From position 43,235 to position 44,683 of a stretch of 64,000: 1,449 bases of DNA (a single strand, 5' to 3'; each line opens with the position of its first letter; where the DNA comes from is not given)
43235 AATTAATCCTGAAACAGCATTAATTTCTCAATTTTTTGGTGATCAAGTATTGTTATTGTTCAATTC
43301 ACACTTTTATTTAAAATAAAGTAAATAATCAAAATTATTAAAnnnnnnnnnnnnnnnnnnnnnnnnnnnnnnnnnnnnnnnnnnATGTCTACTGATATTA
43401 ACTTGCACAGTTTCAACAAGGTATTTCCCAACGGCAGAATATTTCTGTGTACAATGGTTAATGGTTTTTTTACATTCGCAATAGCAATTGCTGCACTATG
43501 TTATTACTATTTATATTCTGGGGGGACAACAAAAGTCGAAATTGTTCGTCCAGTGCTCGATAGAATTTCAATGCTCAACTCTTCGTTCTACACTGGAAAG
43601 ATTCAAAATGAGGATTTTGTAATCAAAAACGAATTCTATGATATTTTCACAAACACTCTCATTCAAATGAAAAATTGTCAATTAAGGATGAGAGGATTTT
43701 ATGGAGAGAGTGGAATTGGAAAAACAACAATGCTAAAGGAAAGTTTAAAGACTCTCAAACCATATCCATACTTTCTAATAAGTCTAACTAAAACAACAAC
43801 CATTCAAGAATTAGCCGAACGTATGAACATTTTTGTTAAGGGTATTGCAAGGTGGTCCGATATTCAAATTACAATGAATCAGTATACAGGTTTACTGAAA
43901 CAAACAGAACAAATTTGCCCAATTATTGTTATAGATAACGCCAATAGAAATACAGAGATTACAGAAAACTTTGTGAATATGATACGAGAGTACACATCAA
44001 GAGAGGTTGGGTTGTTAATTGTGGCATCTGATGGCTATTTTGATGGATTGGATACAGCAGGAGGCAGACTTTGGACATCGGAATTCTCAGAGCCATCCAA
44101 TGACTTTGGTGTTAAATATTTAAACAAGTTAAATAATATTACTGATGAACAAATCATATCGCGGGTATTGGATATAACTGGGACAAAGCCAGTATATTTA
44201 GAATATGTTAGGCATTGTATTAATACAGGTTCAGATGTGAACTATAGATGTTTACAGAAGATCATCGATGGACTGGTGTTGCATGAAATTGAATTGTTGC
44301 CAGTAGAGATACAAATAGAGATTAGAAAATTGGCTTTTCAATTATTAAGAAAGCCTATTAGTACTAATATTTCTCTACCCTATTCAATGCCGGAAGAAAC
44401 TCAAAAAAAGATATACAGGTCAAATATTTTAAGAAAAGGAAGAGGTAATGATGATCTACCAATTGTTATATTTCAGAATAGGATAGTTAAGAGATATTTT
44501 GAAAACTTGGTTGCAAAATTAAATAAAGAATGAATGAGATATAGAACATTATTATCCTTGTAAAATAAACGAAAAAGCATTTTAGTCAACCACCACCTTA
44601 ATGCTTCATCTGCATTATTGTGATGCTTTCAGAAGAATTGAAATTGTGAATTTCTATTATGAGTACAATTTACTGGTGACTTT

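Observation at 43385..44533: Single-pass membrane-anchored P-loop NTPase with NB-ARC-like Walker A (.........) and no effector or repeat domains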

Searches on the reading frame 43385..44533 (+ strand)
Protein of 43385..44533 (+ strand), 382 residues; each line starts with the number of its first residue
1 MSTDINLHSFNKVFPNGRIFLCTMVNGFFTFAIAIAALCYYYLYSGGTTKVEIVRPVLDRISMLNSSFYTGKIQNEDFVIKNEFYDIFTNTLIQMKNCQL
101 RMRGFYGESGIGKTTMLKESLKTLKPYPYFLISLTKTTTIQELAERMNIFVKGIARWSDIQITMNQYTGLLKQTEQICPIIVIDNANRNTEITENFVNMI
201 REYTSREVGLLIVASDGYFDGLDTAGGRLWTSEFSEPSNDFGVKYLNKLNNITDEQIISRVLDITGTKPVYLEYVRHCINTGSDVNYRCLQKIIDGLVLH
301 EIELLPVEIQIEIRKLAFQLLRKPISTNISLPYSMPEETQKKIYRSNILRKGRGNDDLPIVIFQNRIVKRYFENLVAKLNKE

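Call 3: search_protein_families(library=pfam, proteins=[window:43385-44533:+], max_evalue=1)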
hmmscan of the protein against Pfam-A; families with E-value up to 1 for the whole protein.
window:43385-44533:+ (382 aa): 13 families
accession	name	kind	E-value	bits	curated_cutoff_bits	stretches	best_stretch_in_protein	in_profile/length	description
PF07728.20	AAA_5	-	5.3e-07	30.2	22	1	106-188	5-77/139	AAA domain (dynein-related subfamily)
PF13401.12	AAA_22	-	2.3e-06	28.4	27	1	106-202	11-106/130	AAA domain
PF01637.24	ATPase_2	-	0.002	18.4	33.2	1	106-273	26-223/225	ATPase domain predominantly from Archaea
PF00004.35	AAA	-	0.0049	17.8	21.2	1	105-188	3-68/131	ATPase family associated with various cellular activities (AAA)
PF12775.13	AAA_7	-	0.016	15.2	25.8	1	85-147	22-82/181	P-loop containing dynein motor region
PF13479.12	AAA_24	-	0.021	15.1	27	1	106-191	8-78/195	AAA domain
PF00931.28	NB-ARC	-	0.031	14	23.5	1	89-146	9-69/248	NB-ARC domain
PF13191.12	AAA_16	-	0.14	13.1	32.6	1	106-130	30-55/167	AAA ATPase domain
PF13173.12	AAA_14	-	0.14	12.6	27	1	110-153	12-57/129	AAA domain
PF13245.12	AAA_19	-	0.15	12.6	25.1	1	105-199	16-113/134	AAA domain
PF13604.12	AAA_30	-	0.15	12.2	27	1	101-169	19-82/191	AAA domain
PF04760.21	IF2_N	-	0.21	11.8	25.3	0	136-151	2-17/53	Translation initiation factor IF-2, N-terminal region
PF25199.1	nSTAND_NTPase5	-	0.25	11.6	34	0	157-214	75-132/145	Novel STAND NTPase 5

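Call 4: search_solved_structures(query=window:43385-44533:+, max_evalue=10, show_alignments=2)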
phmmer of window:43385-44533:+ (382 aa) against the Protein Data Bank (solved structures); distinct sequences matched with E-value up to 10: 1.
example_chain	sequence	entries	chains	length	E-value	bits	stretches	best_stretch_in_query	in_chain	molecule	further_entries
6eg0_A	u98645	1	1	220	1.3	11.6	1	205-291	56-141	Defective proboscis extension response 4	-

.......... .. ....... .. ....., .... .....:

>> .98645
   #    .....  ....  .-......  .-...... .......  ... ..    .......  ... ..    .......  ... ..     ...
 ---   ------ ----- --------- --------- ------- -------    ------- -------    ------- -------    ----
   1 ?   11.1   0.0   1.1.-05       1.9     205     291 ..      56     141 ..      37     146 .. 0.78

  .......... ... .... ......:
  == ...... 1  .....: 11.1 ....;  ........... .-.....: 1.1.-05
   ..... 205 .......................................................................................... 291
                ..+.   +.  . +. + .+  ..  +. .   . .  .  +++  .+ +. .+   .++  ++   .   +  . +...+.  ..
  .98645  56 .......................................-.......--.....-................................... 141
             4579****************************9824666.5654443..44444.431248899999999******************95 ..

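Call 5: find_homologous_proteins(query=window:43385-44533:+, max_evalue=0.001)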
Query window:43385-44533:+ (382 aa): 2 proteins with E <= 0.001 among 2449 candidates.
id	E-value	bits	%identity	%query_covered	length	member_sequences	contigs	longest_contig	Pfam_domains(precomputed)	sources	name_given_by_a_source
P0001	1.3e-252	856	100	100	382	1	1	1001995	PF13401.13,PF07728.21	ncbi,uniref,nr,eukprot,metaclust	ncbi:predicted protein [Naegleria gruberi]|uniref:Predicted protein n=1 Tax=Naegleria gruberi TaxID=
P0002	8.5e-116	405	58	85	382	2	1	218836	PF13401.13,PF07728.21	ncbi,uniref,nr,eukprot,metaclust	ncbi:predicted protein [Naegleria gruberi]|uniref:Predicted protein n=1 Tax=Naegleria gruberi TaxID=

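Call 11: search_protein_families(library=ncbifam, proteins=[window:43385-44533:+, P0002], max_evalue=1)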
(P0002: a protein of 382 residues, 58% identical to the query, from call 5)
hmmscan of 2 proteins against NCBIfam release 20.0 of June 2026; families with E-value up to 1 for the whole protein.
window:43385-44533:+ (382 aa): 1 family
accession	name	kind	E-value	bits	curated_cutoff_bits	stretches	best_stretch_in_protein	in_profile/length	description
TIGR01618.1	phage_P_loop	hypoth_equivalog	0.0042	16.8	138.75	1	95-187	8-91/220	phage nucleotide-binding protein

P0002 (382 aa): 0 families

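Call 12: search_protein_families(library=padloc, proteins=[window:43385-44533:+, P0002], max_evalue=1)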
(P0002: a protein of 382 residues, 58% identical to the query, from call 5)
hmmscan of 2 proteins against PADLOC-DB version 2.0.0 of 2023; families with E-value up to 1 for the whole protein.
window:43385-44533:+ (382 aa): 0 families

P0002 (382 aa): 0 families

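Call 15: predict_structure(alignment_id=A1)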
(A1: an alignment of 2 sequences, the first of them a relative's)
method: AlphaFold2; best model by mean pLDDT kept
length: 382 residues; sequences in the alignment: 2
mean_pLDDT: 47.3   pTM: 0.32
mean pLDDT of the five models: 47.3, 42.9, 41.4, 35.4, 35.3
residues with pLDDT >= 90: 0; 70-90: 38; 50-70: 130; < 50: 214
segments of 3 or more residues with pLDDT < 50: 1-24, 29-32, 34-85, 100-116, 135-174, 203-206, 214-274, 281-284, 324-326
pLDDT, mean of each block of 10 residues (from residue 1): 36 42 45 45 31 32 27 24 47 57 41 46 52 41 27 32 45 53 55 54 53 45 28 23 25 39 37 51 52 60 73 82 59 71 66 54 64 77 67
secondary structure, 60 per line:
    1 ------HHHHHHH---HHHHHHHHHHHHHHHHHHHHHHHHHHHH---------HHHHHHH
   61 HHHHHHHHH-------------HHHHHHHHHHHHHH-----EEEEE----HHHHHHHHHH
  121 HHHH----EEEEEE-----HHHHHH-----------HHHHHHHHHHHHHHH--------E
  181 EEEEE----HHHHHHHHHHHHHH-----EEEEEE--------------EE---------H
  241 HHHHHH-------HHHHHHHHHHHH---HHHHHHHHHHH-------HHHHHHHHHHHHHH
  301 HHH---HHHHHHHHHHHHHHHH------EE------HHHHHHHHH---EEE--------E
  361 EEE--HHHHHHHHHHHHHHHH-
elements in order: H7-13 H17-44 H54-69 H83-96 E102-106 H111-124 E129-134 H140-145 H157-171 E180-185 H190-203 E209-214 H240-246 H254-265 H269-279 H287-303 H307-322 H337-345 E349-351 E360-363 H366-381

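Call 17: search_protein_representatives(alignment_id=A1)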
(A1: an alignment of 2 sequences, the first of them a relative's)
Query: 2 sequences, 396 profile positions. Proteins with E-value up to 0.001 (for the whole library): 7; up to 1e-10: 7; up to 1e-30: 5. The best 7 are listed.
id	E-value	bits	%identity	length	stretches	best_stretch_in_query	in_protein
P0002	2.9e-228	774.1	-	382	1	1-390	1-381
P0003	6.9e-62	226.3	-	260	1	7-217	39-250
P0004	5.9e-41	157.4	-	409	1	25-393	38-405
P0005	4.4e-37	144.6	-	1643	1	39-365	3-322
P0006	6.5e-35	137.5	-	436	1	24-393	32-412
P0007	4.2e-30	121.7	-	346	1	75-394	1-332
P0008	6.5e-19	84.8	-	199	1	19-165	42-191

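Call 19: list_cluster_members(proteins=[P0002, P0003, P0004, P0005, P0006, P0007, P0008])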
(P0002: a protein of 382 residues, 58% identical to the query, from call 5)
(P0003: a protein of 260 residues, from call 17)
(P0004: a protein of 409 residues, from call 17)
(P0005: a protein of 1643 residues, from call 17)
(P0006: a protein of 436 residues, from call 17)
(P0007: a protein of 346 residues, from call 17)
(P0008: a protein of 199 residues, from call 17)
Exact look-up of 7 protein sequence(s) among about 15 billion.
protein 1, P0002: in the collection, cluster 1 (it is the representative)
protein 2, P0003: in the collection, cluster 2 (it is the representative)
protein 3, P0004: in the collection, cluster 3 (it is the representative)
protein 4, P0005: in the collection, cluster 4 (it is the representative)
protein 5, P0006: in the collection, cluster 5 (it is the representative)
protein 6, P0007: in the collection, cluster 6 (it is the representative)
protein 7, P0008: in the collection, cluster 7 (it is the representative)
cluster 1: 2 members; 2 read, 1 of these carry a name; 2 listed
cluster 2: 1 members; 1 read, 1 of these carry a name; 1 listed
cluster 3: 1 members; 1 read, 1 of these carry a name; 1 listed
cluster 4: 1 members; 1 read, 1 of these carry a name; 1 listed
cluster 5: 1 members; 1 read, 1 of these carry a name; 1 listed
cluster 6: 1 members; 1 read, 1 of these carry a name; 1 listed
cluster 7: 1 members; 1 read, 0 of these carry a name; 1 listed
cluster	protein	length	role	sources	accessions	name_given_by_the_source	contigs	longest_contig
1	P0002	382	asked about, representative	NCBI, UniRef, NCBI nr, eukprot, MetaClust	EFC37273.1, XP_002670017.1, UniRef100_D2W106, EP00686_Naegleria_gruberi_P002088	predicted protein [Naegleria gruberi] | Predicted protein n=1 Tax=Naegleria gruberi TaxID=5762 RepID=D2W106_NAEGR | uncharacterized protein NAEGRDRAFT_53861 [Naegleria gruberi]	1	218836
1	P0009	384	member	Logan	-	-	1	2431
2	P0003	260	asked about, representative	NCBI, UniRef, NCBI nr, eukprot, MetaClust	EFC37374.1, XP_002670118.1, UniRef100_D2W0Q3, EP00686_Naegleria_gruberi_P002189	predicted protein [Naegleria gruberi] | Predicted protein n=1 Tax=Naegleria gruberi TaxID=5762 RepID=D2W0Q3_NAEGR | uncharacterized protein NAEGRDRAFT_53778 [Naegleria gruberi]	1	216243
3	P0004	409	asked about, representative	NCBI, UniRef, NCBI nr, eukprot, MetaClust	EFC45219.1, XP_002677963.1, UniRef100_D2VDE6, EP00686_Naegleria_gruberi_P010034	predicted protein [Naegleria gruberi] | Predicted protein n=1 Tax=Naegleria gruberi TaxID=5762 RepID=D2VDE6_NAEGR | uncharacterized protein NAEGRDRAFT_48594 [Naegleria gruberi]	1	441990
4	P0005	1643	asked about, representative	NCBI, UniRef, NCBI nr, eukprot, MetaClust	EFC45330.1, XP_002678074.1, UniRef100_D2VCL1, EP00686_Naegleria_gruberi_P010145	predicted protein [Naegleria gruberi] | Predicted protein n=1 Tax=Naegleria gruberi TaxID=5762 RepID=D2VCL1_NAEGR | uncharacterized protein NAEGRDRAFT_48451 [Naegleria gruberi]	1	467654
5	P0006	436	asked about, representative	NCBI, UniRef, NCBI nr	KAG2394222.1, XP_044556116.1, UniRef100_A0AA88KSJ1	hypothetical protein C9374_003986 [Naegleria lovaniensis] | AAA+ ATPase domain-containing protein n=1 Tax=Naegleria lovaniensis TaxID=51637 ... | uncharacterized protein C9374_003986 [Naegleria lovaniensis]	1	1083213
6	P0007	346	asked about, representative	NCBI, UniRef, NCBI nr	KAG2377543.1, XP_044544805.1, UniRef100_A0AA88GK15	hypothetical protein C9374_009059 [Naegleria lovaniensis] | AAA+ ATPase domain-containing protein n=1 Tax=Naegleria lovaniensis TaxID=51637 ... | uncharacterized protein C9374_009059 [Naegleria lovaniensis]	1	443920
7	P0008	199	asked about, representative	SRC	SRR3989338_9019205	-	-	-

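Call 21: find_homologous_proteins(query=A2, max_evalue=0.01)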
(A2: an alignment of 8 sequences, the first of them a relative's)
Query A2 (8 sequences) (382 aa, profile of the alignment): 3 proteins with E <= 0.01 among 7017 candidates.
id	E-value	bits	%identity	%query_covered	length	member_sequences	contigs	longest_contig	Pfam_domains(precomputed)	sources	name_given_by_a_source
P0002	9.9e-158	543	58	85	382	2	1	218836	PF13401.13,PF07728.21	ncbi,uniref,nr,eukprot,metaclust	ncbi:predicted protein [Naegleria gruberi]|uniref:Predicted protein n=1 Tax=Naegleria gruberi TaxID=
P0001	2.9e-155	535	100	100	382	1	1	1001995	PF13401.13,PF07728.21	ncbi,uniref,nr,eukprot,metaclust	ncbi:predicted protein [Naegleria gruberi]|uniref:Predicted protein n=1 Tax=Naegleria gruberi TaxID=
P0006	8.1e-154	531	26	96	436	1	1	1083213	PF13401.13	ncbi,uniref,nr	ncbi:hypothetical protein C9374_003986 [Naegleria lovaniensis]|uniref:AAA+ ATPase domain-containing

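Call 22: search_solved_structures(query=A2, max_evalue=10, show_alignments=3)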
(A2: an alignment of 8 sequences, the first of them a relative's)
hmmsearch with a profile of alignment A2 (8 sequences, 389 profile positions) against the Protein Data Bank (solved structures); distinct sequences matched with E-value up to 10: 9.
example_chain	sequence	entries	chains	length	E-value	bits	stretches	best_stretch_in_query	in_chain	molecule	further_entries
7ufi_1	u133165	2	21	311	0.0073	18.7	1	101-135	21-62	VchTnsC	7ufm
7rzy_1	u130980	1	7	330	0.0093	18.3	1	101-135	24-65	Tn6677 Vibrio cholerae transposon TnsC (VchTnsC)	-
1sgw_A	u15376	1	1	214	0.15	14.3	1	114-138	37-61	putative ABC transporter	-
1ye8_A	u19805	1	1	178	0.41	12.9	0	116-136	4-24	Hypothetical UPF0334 kinase-like protein AQ_1292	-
7z19_I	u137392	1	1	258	0.68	12.2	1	116-139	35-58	Putative phosphonates utilization ATP-binding protein PhnK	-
7z16_I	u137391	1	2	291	0.8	12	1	116-139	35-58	Putative phosphonates utilization ATP-binding protein PhnK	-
7z15_I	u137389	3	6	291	0.8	12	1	116-139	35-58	Putative phosphonates utilization ATP-binding protein PhnK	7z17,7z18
1fl9_A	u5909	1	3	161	1.1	11.5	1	91-134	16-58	HYPOTHETICAL PROTEIN HI0065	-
1htw_A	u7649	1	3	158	1.2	11.3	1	94-134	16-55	HI0065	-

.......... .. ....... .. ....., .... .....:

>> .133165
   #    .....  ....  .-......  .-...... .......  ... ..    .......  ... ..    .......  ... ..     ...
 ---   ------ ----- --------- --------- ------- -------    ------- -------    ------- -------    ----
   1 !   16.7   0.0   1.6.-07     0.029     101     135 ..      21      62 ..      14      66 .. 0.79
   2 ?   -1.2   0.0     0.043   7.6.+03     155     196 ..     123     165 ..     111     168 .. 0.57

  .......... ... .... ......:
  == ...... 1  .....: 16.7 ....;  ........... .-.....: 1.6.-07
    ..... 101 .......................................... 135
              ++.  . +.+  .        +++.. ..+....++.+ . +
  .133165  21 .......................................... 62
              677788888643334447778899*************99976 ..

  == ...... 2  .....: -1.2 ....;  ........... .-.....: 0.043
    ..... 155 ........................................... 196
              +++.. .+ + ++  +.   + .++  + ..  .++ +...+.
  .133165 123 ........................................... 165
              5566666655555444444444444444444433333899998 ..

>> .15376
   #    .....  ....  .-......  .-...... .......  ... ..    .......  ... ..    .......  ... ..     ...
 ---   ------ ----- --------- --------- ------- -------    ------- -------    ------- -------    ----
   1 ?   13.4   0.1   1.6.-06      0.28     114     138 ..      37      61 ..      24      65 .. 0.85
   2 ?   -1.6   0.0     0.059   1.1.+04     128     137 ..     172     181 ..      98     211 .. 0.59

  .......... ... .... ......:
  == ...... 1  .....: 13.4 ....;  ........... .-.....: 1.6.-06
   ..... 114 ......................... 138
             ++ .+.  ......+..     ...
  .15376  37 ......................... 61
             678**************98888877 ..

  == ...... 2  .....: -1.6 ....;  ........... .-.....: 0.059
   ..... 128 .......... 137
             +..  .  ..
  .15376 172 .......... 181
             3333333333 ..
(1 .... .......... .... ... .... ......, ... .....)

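Call 23: search_protein_families(library=pfam, alignment_id=A2, max_evalue=0.1)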
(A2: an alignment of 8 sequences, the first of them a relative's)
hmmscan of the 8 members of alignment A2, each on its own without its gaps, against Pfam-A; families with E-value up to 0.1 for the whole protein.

A. member 1, P0001 (382 aa): 7 families
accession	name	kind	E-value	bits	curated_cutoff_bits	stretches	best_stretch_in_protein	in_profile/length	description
PF07728.20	AAA_5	-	5.3e-07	30.2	22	1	106-188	5-77/139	AAA domain (dynein-related subfamily)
PF13401.12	AAA_22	-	2.3e-06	28.4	27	1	106-202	11-106/130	AAA domain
PF01637.24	ATPase_2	-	0.002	18.4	33.2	1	106-273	26-223/225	ATPase domain predominantly from Archaea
PF00004.35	AAA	-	0.0049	17.8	21.2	1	105-188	3-68/131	ATPase family associated with various cellular activities (AAA)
PF12775.13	AAA_7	-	0.016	15.2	25.8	1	85-147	22-82/181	P-loop containing dynein motor region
PF13479.12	AAA_24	-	0.021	15.1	27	1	106-191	8-78/195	AAA domain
PF00931.28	NB-ARC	-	0.031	14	23.5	1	89-146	9-69/248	NB-ARC domain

B. families by the number of members that match (of 8 scanned): 27 families (the first 25 are shown)
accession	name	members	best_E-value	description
PF13401.12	AAA_22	8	3.2e-08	AAA domain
PF07728.20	AAA_5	7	5.3e-07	AAA domain (dynein-related subfamily)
PF12775.13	AAA_7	7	0.0013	P-loop containing dynein motor region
PF00004.35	AAA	7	0.0017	ATPase family associated with various cellular activities (AAA)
PF13479.12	AAA_24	6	6.8e-05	AAA domain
PF13191.12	AAA_16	6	0.0001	AAA ATPase domain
PF01637.24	ATPase_2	6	0.00018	ATPase domain predominantly from Archaea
PF00931.28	NB-ARC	5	0.017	NB-ARC domain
PF13173.12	AAA_14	4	2e-05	AAA domain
PF13671.12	AAA_33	4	0.00026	AAA domain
PF00005.33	ABC_tran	4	0.00037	ABC transporter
PF05673.19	DUF815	2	0.0013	Protein of unknown function (DUF815)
PF00308.24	Bac_DnaA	2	0.0083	Bacterial DnaA ATPAse domain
PF00910.28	RNA_helicase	2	0.011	RNA helicase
PF20720.3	nSTAND3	2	0.031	Novel STAND NTPase 3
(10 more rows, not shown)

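Call 25: find_encoding_contigs(protein=P0005, flank=6000, max_places=3)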
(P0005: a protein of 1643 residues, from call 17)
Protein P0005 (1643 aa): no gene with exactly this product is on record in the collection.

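Call 26: find_encoding_contigs(protein=P0006, flank=6000, max_places=3)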
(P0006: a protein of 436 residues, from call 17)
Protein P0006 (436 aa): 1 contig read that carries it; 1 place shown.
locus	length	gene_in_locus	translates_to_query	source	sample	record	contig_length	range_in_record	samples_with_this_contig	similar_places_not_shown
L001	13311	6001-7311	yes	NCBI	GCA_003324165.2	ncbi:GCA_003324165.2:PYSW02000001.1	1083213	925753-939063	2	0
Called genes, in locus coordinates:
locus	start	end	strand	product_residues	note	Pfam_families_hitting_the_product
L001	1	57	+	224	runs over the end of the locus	PF00025:Arf, PF00009:GTP_EFTU, PF00071:Ras, PF01926:MMR_HSR1, PF08477:Roc, PF09439:SRPRB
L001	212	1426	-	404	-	PF01073:3Beta_HSD, PF01370:Epimerase, PF07993:NAD_binding_4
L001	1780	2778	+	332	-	PF18084:ARTD15_N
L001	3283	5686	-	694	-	-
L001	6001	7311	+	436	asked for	PF13401:AAA_22 (weak)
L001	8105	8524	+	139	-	-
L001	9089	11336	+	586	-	PF00071:Ras, PF08477:Roc (weak)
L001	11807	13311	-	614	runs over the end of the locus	-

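Call 27: find_encoding_contigs(protein=P0002, flank=6000, max_places=3)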
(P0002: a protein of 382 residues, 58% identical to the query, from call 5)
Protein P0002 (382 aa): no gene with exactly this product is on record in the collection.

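Call 30: list_cluster_members(proteins=[P0001])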
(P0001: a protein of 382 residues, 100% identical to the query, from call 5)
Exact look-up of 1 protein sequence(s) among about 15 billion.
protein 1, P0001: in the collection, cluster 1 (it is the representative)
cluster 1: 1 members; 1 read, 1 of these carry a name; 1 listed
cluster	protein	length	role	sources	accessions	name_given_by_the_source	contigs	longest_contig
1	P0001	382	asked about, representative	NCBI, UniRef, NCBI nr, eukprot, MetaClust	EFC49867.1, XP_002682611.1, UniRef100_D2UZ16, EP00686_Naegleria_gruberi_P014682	predicted protein [Naegleria gruberi] | Predicted protein n=1 Tax=Naegleria gruberi TaxID=5762 RepID=D2UZ16_NAEGR | uncharacterized protein NAEGRDRAFT_61778 [Naegleria gruberi]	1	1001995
